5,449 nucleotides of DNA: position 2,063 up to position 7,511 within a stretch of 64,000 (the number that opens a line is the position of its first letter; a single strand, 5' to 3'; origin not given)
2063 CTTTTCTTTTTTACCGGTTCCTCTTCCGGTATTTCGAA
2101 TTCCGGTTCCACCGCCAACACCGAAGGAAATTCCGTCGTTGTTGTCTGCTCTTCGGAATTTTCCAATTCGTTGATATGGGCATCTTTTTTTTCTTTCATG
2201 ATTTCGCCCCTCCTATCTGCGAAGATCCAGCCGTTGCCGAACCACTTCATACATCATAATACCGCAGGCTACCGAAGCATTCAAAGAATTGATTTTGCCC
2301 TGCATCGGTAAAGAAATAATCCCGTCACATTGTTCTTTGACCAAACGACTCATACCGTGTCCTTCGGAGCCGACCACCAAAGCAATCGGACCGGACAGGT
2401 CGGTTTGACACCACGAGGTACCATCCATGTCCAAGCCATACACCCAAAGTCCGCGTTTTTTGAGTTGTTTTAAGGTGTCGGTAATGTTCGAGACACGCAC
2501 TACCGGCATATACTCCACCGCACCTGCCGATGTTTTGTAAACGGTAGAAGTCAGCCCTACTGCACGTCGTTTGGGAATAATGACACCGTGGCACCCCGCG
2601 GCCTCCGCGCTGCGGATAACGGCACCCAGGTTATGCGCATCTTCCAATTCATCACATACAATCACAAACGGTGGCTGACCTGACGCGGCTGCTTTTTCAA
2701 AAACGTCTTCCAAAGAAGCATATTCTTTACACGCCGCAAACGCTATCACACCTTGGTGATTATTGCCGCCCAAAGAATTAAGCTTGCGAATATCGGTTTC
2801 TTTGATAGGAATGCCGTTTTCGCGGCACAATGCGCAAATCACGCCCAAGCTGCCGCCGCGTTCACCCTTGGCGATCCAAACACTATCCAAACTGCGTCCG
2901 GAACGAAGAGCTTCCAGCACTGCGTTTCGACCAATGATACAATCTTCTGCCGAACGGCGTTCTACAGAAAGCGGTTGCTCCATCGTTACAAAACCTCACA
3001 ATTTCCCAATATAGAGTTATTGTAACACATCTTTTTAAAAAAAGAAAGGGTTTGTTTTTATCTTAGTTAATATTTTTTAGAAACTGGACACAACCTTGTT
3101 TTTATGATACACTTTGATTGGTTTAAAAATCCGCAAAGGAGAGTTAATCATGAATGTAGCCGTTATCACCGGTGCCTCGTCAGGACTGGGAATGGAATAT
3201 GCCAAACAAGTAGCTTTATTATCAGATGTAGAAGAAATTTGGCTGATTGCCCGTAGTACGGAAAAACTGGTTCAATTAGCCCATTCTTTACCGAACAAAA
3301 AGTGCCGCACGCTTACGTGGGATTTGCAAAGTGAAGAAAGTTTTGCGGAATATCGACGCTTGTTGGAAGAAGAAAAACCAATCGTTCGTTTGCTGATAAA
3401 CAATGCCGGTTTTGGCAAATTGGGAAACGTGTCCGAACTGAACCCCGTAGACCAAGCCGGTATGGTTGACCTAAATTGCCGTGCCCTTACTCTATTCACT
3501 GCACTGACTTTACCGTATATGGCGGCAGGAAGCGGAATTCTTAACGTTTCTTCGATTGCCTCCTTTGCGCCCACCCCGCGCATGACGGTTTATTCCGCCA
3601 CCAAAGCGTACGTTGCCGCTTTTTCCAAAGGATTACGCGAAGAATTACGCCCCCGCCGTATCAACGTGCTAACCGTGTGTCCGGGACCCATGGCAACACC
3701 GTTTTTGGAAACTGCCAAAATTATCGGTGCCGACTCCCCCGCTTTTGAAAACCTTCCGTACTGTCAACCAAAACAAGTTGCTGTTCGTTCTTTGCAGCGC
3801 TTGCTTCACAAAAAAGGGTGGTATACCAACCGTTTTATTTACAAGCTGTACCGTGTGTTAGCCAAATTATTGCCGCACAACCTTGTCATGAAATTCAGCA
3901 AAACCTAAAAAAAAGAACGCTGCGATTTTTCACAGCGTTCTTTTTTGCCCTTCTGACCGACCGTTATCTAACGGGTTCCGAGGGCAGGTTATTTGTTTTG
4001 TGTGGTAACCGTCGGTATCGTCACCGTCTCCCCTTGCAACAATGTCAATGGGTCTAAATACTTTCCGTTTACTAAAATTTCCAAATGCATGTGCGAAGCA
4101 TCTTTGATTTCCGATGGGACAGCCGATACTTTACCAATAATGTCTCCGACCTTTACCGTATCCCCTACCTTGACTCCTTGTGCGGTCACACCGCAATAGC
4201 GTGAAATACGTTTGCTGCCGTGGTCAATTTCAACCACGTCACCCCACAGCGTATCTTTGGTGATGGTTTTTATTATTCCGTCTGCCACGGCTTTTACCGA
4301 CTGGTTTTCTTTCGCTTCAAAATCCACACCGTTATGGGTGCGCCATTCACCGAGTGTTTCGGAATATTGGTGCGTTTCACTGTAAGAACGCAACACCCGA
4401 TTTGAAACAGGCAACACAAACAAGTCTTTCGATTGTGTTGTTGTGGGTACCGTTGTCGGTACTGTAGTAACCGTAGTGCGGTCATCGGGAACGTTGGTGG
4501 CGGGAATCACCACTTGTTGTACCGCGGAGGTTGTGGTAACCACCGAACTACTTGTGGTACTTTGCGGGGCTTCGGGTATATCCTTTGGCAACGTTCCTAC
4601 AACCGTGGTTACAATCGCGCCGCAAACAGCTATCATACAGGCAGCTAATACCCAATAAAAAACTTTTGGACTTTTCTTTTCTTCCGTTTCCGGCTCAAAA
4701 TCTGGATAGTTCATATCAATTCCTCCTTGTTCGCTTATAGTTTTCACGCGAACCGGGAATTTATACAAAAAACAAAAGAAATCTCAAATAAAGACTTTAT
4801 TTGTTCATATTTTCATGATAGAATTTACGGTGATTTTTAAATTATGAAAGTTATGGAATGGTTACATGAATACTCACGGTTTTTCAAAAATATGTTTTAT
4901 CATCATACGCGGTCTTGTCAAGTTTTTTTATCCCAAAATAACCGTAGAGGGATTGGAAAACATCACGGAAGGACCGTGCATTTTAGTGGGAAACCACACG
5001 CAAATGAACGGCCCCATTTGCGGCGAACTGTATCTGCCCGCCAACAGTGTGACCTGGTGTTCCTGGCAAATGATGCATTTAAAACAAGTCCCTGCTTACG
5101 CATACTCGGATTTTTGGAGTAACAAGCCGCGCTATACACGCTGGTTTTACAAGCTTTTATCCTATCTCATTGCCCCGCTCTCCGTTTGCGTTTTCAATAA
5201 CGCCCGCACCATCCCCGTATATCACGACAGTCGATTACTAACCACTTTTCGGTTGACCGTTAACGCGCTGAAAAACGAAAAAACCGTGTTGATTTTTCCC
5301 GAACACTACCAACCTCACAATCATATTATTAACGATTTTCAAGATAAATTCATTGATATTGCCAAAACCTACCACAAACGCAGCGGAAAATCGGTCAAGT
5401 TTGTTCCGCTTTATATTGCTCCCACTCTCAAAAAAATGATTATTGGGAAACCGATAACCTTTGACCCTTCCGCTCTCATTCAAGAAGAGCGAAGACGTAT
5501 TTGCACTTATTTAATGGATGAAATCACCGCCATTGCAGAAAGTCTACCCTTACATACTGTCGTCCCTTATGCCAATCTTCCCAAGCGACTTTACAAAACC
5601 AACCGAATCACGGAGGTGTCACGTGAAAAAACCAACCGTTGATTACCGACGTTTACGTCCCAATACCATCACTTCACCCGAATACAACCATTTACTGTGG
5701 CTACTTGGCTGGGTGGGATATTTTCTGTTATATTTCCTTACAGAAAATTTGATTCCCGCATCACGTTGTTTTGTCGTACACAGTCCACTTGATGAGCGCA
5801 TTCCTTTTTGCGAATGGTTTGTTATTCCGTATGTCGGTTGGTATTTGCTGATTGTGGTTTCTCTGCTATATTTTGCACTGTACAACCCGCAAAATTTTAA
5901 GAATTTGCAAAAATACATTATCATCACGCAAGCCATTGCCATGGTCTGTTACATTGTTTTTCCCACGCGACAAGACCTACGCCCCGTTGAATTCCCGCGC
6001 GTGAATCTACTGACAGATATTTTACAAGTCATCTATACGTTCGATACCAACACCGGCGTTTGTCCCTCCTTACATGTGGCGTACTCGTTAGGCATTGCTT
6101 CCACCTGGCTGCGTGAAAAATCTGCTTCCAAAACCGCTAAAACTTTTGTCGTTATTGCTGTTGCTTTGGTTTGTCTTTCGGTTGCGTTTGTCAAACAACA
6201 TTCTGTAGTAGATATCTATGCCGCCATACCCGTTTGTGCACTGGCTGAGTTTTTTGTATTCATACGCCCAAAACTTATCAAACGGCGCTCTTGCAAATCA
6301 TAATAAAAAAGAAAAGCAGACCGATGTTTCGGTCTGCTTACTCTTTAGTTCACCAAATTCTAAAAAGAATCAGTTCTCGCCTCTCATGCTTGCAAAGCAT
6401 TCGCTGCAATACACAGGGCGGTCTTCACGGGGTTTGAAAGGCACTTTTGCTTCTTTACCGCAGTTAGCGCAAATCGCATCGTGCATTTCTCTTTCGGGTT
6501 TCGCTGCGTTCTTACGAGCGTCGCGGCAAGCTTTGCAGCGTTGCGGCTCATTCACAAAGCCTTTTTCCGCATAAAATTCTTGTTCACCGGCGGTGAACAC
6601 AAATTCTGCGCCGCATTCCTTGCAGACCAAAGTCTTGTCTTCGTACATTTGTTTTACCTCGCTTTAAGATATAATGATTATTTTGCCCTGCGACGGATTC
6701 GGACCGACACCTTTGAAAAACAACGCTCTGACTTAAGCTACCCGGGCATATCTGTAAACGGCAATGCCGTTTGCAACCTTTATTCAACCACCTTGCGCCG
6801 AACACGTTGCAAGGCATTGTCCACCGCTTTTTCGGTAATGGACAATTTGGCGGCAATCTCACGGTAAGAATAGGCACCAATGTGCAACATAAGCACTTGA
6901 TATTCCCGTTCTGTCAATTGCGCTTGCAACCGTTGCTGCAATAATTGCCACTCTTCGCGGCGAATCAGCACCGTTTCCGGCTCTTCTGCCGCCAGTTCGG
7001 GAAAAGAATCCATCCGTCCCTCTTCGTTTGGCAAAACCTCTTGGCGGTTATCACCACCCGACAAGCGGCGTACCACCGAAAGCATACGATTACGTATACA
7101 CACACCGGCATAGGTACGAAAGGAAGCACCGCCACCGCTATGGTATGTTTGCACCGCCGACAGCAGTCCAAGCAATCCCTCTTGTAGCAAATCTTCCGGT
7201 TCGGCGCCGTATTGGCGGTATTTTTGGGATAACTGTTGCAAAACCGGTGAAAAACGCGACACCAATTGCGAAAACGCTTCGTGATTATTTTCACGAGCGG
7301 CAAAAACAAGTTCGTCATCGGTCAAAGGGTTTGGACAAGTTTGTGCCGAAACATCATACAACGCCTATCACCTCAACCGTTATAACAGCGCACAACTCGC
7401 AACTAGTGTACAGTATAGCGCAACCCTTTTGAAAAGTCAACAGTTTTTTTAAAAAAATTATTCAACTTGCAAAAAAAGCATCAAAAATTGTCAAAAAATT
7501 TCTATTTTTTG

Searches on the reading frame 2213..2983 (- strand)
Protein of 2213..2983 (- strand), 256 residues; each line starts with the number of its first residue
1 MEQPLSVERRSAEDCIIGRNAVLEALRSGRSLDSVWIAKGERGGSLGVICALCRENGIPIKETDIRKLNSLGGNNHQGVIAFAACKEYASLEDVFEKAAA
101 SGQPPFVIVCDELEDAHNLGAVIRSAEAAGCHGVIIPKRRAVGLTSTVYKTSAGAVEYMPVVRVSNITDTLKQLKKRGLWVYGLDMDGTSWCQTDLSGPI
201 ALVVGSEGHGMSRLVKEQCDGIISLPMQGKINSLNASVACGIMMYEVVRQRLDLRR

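Call 74: search_protein_families(library=pfam, proteins=[window:2213-2983:-], max_evalue=0.0001)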
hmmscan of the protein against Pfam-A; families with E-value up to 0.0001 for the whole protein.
window:2213-2983:- (256 aa): 2 families
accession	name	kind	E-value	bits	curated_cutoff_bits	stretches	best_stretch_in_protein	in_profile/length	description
PF00588.24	SpoU_methylase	-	8.5e-44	149.5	29.7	1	106-245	2-142/142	SpoU rRNA Methylase family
PF08032.17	SpoU_sub_bind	-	6.3e-18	65.3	22.8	1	16-88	2-75/76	RNA 2'-O ribose methyltransferase substrate binding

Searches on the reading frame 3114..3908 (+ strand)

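Call 74: search_protein_families(library=pfam, proteins=[window:3114-3908:+], max_evalue=0.0001)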
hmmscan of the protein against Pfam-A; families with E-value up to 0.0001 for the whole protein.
window:3114-3908:+ (264 aa): 3 families
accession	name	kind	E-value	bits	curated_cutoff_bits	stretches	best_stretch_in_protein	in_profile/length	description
PF00106.31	adh_short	-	1.6e-36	126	26.6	1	14-199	1-188/195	short chain dehydrogenase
PF13561.12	adh_short_C2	-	7.4e-22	78.5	27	1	20-201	1-184/236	Enoyl-(Acyl carrier protein) reductase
PF08659.16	KR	-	1.4e-06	28.8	22.6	1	16-176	3-165/180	KR domain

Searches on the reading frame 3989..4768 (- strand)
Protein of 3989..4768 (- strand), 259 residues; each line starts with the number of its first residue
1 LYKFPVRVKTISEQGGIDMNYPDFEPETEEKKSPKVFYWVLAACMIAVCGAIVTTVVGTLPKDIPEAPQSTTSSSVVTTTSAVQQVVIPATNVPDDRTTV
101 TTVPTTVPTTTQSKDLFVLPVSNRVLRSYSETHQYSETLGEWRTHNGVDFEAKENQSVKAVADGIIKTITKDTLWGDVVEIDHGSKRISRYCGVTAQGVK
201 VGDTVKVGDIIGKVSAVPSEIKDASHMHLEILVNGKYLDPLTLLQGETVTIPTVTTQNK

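Call 74: search_protein_families(library=pfam, proteins=[window:3989-4768:-], max_evalue=0.0001)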
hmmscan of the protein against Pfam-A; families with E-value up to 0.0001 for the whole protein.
window:3989-4768:- (259 aa): 1 family
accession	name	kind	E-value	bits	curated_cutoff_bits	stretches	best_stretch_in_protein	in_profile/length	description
PF01551.29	Peptidase_M23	-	1.6e-20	73.5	28.7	1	144-240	2-96/96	Peptidase family M23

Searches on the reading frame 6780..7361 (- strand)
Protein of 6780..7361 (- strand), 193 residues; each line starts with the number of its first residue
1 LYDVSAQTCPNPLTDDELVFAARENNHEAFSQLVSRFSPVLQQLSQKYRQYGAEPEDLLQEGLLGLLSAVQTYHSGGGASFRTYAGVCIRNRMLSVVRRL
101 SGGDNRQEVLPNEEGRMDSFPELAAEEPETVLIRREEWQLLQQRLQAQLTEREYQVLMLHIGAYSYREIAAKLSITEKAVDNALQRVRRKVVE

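Call 44: search_protein_families(library=pfam, proteins=[window:6780-7361:-], max_evalue=0.001)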
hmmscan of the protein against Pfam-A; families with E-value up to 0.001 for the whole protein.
window:6780-7361:- (193 aa): 5 families
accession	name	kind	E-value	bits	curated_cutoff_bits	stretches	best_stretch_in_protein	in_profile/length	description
PF04542.20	Sigma70_r2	-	7.9e-14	51.6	24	1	33-100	1-68/71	Sigma-70 region 2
PF08281.18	Sigma70_r4_2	-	1.6e-09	37.7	25.7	1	147-190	9-53/54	Sigma-70, region 4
PF00196.25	GerE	-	1e-05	25.5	23.5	1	148-190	2-44/57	Bacterial regulatory proteins, luxR family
PF12645.13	HTH_16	-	0.0006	20.3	22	0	17-73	2-64/65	Helix-turn-helix domain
PF04545.22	Sigma70_r4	-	0.00094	19.1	24.1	0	147-190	3-47/50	Sigma-70, region 4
